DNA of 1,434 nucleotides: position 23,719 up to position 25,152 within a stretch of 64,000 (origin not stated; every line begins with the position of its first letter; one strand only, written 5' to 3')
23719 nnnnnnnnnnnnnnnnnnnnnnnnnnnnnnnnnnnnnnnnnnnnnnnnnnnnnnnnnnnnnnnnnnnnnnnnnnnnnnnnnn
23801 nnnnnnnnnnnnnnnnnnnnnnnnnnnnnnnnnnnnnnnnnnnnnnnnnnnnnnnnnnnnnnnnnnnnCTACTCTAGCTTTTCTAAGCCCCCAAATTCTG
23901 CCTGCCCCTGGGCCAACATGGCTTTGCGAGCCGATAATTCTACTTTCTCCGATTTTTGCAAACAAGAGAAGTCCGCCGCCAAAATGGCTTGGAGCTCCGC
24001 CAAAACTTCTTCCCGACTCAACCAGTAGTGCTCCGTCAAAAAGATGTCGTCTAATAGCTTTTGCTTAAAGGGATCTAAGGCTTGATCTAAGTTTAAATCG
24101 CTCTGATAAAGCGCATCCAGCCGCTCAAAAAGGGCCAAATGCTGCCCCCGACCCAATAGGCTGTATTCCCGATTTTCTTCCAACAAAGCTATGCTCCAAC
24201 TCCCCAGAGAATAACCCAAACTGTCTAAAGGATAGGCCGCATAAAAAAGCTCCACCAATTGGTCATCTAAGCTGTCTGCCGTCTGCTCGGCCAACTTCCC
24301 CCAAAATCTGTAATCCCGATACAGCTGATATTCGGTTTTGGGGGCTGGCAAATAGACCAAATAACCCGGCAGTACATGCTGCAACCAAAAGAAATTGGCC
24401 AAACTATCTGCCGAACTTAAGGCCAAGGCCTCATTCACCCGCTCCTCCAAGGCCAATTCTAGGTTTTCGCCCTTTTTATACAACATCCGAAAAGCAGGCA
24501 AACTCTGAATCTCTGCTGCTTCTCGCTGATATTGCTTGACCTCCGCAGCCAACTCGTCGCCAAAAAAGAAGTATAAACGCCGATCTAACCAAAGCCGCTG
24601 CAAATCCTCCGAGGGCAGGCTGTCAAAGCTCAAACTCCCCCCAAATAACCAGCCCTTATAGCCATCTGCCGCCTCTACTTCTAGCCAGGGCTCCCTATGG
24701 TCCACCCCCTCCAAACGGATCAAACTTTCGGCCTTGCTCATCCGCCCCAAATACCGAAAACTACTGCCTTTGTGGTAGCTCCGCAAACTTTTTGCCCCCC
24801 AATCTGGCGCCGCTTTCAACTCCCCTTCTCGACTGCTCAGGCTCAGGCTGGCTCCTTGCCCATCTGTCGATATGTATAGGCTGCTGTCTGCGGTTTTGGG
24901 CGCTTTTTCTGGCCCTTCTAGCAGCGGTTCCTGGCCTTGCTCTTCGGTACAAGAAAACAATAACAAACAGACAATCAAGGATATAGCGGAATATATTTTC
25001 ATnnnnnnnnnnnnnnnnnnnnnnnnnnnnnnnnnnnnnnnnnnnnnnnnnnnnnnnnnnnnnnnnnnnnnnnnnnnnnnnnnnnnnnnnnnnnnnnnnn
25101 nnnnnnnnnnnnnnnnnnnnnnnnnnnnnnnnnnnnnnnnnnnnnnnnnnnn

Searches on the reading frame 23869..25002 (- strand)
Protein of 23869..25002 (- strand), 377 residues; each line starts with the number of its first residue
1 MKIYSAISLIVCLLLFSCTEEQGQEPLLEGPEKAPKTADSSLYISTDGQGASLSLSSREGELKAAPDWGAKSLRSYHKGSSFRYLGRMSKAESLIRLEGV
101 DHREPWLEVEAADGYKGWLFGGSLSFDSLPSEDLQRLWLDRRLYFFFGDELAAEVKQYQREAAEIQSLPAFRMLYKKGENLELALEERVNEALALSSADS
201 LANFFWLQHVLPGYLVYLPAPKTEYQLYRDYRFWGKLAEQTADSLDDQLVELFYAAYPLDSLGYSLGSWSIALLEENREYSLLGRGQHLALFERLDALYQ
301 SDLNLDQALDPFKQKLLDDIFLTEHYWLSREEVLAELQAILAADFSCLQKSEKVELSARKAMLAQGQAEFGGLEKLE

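Call 40: find_homologous_proteins(query=window:23869-25002:-, max_evalue=1e-20)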
Query window:23869-25002:- (377 aa): 8 proteins with E <= 1e-20 among 8000 candidates.
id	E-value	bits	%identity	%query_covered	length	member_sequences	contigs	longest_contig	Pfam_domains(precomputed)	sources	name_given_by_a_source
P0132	1.0e-230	783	94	100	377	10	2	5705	-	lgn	-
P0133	1.5e-195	667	83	96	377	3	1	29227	-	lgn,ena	-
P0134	1.5e-81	292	43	89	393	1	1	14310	PF08239.18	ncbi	-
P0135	2.0e-80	289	41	96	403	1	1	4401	-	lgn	-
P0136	2.3e-79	285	41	96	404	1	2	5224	-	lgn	-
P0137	5.7e-27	113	32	86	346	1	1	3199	-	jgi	-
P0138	1.2e-26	112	32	86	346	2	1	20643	-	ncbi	-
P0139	1.8e-26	111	31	86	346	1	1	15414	-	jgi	-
